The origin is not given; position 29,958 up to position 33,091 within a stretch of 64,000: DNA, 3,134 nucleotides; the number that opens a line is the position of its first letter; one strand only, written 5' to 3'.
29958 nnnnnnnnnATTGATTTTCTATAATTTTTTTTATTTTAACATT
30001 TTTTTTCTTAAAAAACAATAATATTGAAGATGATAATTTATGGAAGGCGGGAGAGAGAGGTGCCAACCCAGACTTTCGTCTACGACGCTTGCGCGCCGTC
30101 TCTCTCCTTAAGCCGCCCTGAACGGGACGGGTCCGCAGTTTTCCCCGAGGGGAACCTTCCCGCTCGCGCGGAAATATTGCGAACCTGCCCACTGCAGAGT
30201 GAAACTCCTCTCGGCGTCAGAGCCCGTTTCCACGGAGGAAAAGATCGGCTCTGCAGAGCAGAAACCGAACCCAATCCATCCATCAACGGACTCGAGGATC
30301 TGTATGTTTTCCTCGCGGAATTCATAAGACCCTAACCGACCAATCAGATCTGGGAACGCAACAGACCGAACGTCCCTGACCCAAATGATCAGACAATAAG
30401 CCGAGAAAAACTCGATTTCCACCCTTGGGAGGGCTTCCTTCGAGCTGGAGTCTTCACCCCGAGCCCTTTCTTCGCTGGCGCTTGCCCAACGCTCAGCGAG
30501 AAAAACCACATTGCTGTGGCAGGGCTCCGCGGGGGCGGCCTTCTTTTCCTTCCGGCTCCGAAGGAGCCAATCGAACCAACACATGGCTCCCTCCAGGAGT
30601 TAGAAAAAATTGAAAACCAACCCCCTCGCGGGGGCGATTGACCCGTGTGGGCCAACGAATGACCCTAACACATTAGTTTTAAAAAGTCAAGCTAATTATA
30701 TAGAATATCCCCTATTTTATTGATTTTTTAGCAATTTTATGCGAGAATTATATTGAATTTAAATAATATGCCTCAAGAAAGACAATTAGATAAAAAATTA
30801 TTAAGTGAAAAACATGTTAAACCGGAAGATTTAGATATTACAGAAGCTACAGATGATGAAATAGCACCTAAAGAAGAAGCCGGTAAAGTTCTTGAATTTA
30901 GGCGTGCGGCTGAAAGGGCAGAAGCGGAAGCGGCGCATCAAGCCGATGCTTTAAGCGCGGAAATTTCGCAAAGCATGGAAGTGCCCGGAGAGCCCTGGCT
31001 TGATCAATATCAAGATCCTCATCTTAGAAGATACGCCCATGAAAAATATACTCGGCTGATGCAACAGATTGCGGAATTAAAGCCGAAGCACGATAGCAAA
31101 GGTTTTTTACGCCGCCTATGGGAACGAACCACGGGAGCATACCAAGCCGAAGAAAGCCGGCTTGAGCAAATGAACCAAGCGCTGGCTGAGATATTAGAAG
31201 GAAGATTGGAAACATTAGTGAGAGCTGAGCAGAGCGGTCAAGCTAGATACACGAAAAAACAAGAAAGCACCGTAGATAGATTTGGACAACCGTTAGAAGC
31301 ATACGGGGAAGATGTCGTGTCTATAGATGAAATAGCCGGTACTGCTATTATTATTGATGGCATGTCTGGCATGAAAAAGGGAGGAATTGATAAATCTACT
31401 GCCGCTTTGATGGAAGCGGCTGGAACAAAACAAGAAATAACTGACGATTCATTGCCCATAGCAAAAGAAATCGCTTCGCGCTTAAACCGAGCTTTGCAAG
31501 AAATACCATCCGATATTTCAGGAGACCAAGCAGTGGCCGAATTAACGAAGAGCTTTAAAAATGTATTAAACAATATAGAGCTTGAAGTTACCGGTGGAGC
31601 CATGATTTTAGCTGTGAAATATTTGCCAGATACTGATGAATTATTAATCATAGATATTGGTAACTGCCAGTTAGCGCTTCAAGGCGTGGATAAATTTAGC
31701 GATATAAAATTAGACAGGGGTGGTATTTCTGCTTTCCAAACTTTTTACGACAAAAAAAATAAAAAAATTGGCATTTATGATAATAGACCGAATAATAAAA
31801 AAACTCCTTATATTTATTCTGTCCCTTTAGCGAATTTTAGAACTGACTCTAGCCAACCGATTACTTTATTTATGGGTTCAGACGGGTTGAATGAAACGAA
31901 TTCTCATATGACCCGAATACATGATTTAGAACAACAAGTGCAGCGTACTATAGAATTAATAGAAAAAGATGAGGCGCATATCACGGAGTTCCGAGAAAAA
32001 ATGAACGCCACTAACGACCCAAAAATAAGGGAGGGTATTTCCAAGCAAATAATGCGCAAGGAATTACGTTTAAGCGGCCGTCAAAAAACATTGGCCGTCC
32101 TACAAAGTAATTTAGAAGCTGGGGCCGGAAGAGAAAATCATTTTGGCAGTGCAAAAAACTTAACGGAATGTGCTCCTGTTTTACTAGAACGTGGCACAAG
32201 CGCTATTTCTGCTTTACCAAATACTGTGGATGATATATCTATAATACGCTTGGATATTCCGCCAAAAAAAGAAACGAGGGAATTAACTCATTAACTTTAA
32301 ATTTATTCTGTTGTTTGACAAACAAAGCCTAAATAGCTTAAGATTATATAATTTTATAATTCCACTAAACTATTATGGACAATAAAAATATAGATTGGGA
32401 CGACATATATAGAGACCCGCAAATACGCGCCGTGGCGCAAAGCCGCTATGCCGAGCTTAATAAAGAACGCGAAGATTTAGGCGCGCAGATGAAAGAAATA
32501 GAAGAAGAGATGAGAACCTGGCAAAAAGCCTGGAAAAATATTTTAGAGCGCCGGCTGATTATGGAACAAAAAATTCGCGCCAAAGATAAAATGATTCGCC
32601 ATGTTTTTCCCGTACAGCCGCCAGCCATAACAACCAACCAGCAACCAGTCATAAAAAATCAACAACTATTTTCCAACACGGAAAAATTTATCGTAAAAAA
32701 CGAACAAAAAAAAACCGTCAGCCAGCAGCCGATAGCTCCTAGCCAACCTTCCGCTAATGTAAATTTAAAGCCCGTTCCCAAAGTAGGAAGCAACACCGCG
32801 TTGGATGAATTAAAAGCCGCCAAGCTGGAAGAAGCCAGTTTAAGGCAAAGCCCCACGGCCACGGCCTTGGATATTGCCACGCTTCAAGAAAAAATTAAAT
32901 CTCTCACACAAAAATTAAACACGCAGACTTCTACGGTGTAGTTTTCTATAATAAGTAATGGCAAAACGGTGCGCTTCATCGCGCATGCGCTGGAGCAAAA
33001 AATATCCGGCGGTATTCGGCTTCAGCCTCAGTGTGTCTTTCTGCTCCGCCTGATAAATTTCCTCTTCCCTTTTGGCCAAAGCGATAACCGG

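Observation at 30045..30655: GC-rich ORF B sits at the head of the kinase operon behind a terminator-like leader and in front of a 74-nt stem-loop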

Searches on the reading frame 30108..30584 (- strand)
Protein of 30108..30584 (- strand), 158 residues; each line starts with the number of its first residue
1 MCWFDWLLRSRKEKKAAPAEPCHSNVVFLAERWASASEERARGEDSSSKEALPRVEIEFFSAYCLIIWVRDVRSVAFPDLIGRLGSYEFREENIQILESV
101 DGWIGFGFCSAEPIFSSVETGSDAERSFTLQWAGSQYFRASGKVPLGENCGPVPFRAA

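Call 18: find_homologous_proteins(query=window:30108-30584:-, max_evalue=0.01)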
Query window:30108-30584:- (158 aa): 1 proteins with E <= 0.01 among 114 candidates.
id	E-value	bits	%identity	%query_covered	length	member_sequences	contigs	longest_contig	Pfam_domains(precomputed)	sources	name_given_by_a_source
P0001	3.4e-102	357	100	100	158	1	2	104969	-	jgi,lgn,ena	jgi:hypothetical protein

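Call 19: search_protein_families(library=pfam, proteins=[window:30108-30584:-], max_evalue=0.01)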
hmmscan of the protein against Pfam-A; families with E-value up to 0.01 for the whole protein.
window:30108-30584:- (158 aa): 0 families

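Call 20: find_encoding_contigs(protein=P0001, flank=3000, max_places=6)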
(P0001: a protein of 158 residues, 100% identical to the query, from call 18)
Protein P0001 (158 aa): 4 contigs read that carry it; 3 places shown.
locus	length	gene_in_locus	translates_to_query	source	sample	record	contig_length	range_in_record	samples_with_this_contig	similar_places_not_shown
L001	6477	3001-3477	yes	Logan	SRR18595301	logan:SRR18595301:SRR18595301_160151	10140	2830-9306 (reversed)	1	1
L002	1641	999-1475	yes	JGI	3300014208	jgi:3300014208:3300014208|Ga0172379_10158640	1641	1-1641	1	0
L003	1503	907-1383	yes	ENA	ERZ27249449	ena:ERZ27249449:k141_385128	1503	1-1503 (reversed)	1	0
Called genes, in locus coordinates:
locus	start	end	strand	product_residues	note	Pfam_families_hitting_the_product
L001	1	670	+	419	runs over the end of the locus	PF01541:GIY-YIG, PF27096:UvrC_M, PF02151:UVR (weak), PF08459:UvrC_RNaseH_dom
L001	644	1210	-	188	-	-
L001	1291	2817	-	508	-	-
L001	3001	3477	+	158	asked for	-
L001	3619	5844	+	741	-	PF07714:PK_Tyr_Ser-Thr, PF00069:Pkinase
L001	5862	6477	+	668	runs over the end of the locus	PF00069:Pkinase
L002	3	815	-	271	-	?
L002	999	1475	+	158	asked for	-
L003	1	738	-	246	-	?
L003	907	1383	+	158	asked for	-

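Call 34: predict_structure(protein=window:30108-30584:-)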
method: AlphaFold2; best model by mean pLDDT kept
length: 158 residues; sequences in the alignment: 1
mean_pLDDT: 61.2   pTM: 0.58
mean pLDDT of the five models: 61.2, 60.6, 56.0, 54.7, 46.1
residues with pLDDT >= 90: 0; 70-90: 44; 50-70: 78; < 50: 36
segments of 3 or more residues with pLDDT < 50: 19-23, 35-40, 43-48, 118-125, 151-158
pLDDT, mean of each block of 10 residues (from residue 1): 63 60 57 52 49 73 78 59 66 74 80 60 52 62 56 33
secondary structure, 60 per line:
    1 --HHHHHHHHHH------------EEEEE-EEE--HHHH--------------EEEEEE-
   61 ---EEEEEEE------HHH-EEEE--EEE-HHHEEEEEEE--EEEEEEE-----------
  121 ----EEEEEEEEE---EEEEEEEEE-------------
elements in order: H3-12 E25-29 E31-33 H36-39 E54-59 E64-70 E81-84 E87-89 E94-100 E103-109 E125-133 E137-145
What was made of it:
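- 30108..30584 (-): ORF B: 158 codons, GC 56.6%, a real coding sequence for an orphan, predicted beta-rich protein. AF2 single sequence gives pLDDT 61, pTM 0.58 (call 34).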

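Call 37: fold_search(model_id=the predicted structure, library=pdb)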
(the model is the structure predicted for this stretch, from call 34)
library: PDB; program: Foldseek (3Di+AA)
matches with E <= 10: 888; with E <= 0.001: 0
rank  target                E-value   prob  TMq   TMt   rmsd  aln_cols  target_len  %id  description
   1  1ej8                  1.4e-02  0.97  0.36  0.39   6.6       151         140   11  CRYSTAL STRUCTURE OF DOMAIN 2 OF THE YEAST COPPER CHAPERONE FOR SUPEROXIDE DISMUTASE (LYS7) AT 1.55 A RESOLUTION (released 2000-04-05)
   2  1jk9_B                1.5e-02  0.97  0.37  0.27   6.6       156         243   11  Heterodimer between H48F-ySOD1 and yCCS (released 2001-09-05)
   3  5u9m_D                1.6e-02  0.97  0.43  0.33   6.2       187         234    9  Copper-Zinc Superoxide Dismutase is Activated through a Sulfenic Acid Intermediate at a Copper-ion Entry Site (released 2017-05-31)
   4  5u9m_B                2.5e-02  0.93  0.37  0.29   6.3       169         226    9  Copper-Zinc Superoxide Dismutase is Activated through a Sulfenic Acid Intermediate at a Copper-ion Entry Site (released 2017-05-31)
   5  1qup_A                2.6e-02  0.96  0.41  0.33   6.9       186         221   11  CRYSTAL STRUCTURE OF THE COPPER CHAPERONE FOR SUPEROXIDE DISMUTASE (released 1999-12-10)
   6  1qup_B                5.3e-02  0.93  0.43  0.35   6.2       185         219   11  CRYSTAL STRUCTURE OF THE COPPER CHAPERONE FOR SUPEROXIDE DISMUTASE (released 1999-12-10)
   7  9ezw_G                7.3e-02  0.47  0.25  0.30   6.6       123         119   10  Structure of the single-domain antibody VHH_h3 in complex with human Vsig4 (released 2025-10-29)
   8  5t7a_A                8.1e-02  0.87  0.32  0.47   8.8       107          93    9  Crystal structure of Br derivative BhCBM56 (released 2017-08-23)
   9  3dtd_E                9.1e-02  0.60  0.33  0.36   8.2       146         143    7  Crystal structure of invasion associated protein b from bartonella henselae (released 2008-09-09)
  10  6t84                  9.1e-02  0.20  0.20  0.19  14.8       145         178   15  crystal structure of the mycobacterial trehalose monomycolate transport factor A, TtfA (released 2019-12-25)
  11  6hci_C                9.6e-02  0.82  0.28  0.40   6.1        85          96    9  Crystal structure of titin M3 domain (released 2019-08-28)
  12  9e6y_A                9.6e-02  0.60  0.28  0.37  12.3       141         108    8  Structure of CD112 (Nectin-2) domain 1 bound to CD112R (PVRIG) (released 2025-05-07)
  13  3rgv_C                9.6e-02  0.35  0.26  0.17  17.4       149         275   12  A single TCR bound to MHCI and MHC II reveals switchable TCR conformers (released 2011-07-20)
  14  8v4x_D                9.6e-02  0.28  0.27  0.15  11.0       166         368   12  Structure of MALT1 in complex with an allosteric inhibitor (released 2024-05-01)
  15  9ezw_E                9.6e-02  0.13  0.17  0.19  13.2       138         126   12  Structure of the single-domain antibody VHH_h3 in complex with human Vsig4 (released 2025-10-29)
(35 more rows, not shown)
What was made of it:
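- On Protein-coding gene (ORF B): Foldseek vs PDB gives nothing at E<=0.001 (call 37).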

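Call 55: search_protein_representatives(protein=window:30108-30584:-)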
Query: 158 residues. Proteins with E-value up to 0.001 (for the whole library): 2; up to 1e-10: 1; up to 1e-30: 1. The best 2 are listed.
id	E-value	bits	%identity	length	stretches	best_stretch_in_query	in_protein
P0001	1.1e-102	357.0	100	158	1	1-158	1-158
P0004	5.8e-06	42.5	38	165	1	1-146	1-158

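Call 57: find_encoding_contigs(protein=P0004, flank=10000, max_places=6)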
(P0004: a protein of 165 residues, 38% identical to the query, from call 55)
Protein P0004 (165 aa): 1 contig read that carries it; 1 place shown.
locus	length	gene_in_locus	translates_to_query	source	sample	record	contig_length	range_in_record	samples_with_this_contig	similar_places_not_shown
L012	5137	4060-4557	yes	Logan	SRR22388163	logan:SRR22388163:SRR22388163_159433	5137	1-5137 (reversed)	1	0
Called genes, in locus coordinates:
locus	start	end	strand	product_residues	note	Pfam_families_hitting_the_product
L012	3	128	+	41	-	?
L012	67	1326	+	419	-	PF01541:GIY-YIG, PF27096:UvrC_M, PF08459:UvrC_RNaseH_dom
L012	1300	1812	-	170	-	-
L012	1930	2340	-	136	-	-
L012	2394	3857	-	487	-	-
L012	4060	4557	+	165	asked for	-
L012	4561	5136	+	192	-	?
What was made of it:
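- The gene order ORF-then-downstream-gene is conserved in L012 (call 57).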

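Call 64: list_cluster_members(proteins=[P0004, P0001, P0003])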
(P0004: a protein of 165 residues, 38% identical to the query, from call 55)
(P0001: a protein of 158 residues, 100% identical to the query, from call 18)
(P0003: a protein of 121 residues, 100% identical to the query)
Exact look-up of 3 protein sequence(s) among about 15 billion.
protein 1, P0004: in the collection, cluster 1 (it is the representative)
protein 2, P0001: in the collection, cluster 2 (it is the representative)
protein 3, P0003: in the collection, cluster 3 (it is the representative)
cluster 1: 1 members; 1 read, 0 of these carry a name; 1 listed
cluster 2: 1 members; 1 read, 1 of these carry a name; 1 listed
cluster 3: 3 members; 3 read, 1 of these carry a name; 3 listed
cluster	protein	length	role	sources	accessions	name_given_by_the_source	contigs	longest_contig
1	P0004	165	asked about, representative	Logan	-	-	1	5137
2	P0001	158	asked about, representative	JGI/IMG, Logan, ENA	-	hypothetical protein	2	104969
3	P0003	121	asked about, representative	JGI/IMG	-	hypothetical protein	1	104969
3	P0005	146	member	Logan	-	-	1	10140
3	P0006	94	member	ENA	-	-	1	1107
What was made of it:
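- Tried and rejected: There are no 90% cluster variants (call 64).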

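Call 68: search_protein_families(library=pfam, proteins=[P0004, P0001, L012:2394-3857:-, L012:1300-1812:-, L012:1930-2340:-], max_evalue=1)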
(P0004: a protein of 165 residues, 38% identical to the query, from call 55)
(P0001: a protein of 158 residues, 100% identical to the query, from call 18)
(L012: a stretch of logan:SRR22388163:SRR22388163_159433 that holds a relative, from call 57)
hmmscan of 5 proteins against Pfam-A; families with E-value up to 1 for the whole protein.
P0004 (165 aa): 0 families

P0001 (158 aa): 0 families

L012:2394-3857:- (487 aa): 1 family
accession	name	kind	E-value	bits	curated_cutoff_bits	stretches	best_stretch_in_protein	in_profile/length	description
PF08656.15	DASH_Dad3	-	0.19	12.2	23.1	0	87-111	4-28/76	DASH complex subunit Dad3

L012:1300-1812:- (170 aa): 7 families
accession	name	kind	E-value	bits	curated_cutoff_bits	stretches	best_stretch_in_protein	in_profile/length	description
PF06810.17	Phage_scaffold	-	0.014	15.8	35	1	115-166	30-82/170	Phage capsid assembly scaffolding protein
PF22980.2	Myb_DNA-bind_8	-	0.017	14.9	27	1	5-33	16-46/50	Myb-like DNA-binding domain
PF02090.21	SPAM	-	0.16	12.4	35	1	10-62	59-111/142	Salmonella surface presentation of antigen gene type M protein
PF24610.1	DUF7623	-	0.35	11.5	27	0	16-50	17-50/64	Domain of unknown function (DUF7623)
PF01920.25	Prefoldin_2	-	0.36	11.3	27.6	1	25-53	4-32/106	Prefoldin subunit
PF15619.11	Lebercilin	-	0.41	10.6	34.3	1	32-79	52-99/193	Ciliary protein causing Leber congenital amaurosis disease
PF08912.16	Rho_Binding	-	0.89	10.9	23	1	25-62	2-39/69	Rho Binding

L012:1930-2340:- (136 aa): 3 families
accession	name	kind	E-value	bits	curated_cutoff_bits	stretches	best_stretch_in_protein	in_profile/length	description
PF21501.2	LANA1_DNA-bd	-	0.038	14.9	27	1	26-87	54-112/119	Protein LANA1-like, DNA-binding domain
PF01206.22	TusA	-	0.089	13.1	28.6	1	45-77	24-56/70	Sulfurtransferase TusA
PF19512.4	DUF6046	-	0.15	12.5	27.4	1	27-75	5-53/122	Domain of unknown function (DUF6046)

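Call 79: search_solved_structures(query=A4, max_evalue=1)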
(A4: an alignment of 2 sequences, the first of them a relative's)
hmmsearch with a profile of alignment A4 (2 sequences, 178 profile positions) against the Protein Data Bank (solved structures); distinct sequences matched with E-value up to 1: 0.

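Call 80: search_protein_families(library=padloc, proteins=[P0001, P0004], max_evalue=0.01)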
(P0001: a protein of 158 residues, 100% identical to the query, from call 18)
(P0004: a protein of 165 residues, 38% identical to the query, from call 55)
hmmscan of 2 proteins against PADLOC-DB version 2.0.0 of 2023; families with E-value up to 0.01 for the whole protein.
P0001 (158 aa): 0 families

P0004 (165 aa): 0 families
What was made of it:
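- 30108..30584 (-): No Pfam, PDB or PADLOC hit (calls 19, 68, 79, 80).
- Tried and rejected: There is no Pfam, PADLOC or PDB match (calls 19, 68, 79, 80).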

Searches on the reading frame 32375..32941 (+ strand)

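Call 19: search_protein_families(library=pfam, proteins=[window:32375-32941:+], max_evalue=0.01)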
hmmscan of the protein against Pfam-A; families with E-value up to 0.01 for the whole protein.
window:32375-32941:+ (188 aa): 1 family
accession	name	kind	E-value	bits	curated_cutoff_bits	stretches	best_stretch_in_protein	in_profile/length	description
PF02090.21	SPAM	-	0.0055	17.1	35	0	8-60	60-112/142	Salmonella surface presentation of antigen gene type M protein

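Call 68: search_protein_families(library=pfam, proteins=[window:32375-32941:+], max_evalue=1)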
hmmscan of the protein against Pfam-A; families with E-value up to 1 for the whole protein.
window:32375-32941:+ (188 aa): 6 families
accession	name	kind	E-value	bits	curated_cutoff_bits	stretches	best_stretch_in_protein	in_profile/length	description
PF02090.21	SPAM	-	0.0055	17.1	35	1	8-60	60-112/142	Salmonella surface presentation of antigen gene type M protein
PF22709.1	Mu_Gam-Sipho_Gp157-TOTE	-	0.02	15.2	27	1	23-48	6-31/63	Mu Gam/Sipho_Gp157-like domain of the TOTE conflict systems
PF13600.11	DUF4140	-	0.034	15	27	0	15-54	58-96/98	N-terminal domain of unknown function (DUF4140)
PF15619.11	Lebercilin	-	0.037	14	34.3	1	29-76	52-99/193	Ciliary protein causing Leber congenital amaurosis disease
PF24610.1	DUF7623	-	0.094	13.3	27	0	13-47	17-50/64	Domain of unknown function (DUF7623)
PF14197.11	Cep57_CLD_2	-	0.49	11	27.1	0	167-183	5-21/67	Centrosome localisation domain of PPC89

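Call 80: search_protein_families(library=padloc, proteins=[window:32375-32941:+], max_evalue=0.01)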
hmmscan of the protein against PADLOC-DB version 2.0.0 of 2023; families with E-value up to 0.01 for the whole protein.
window:32375-32941:+ (188 aa): 0 families
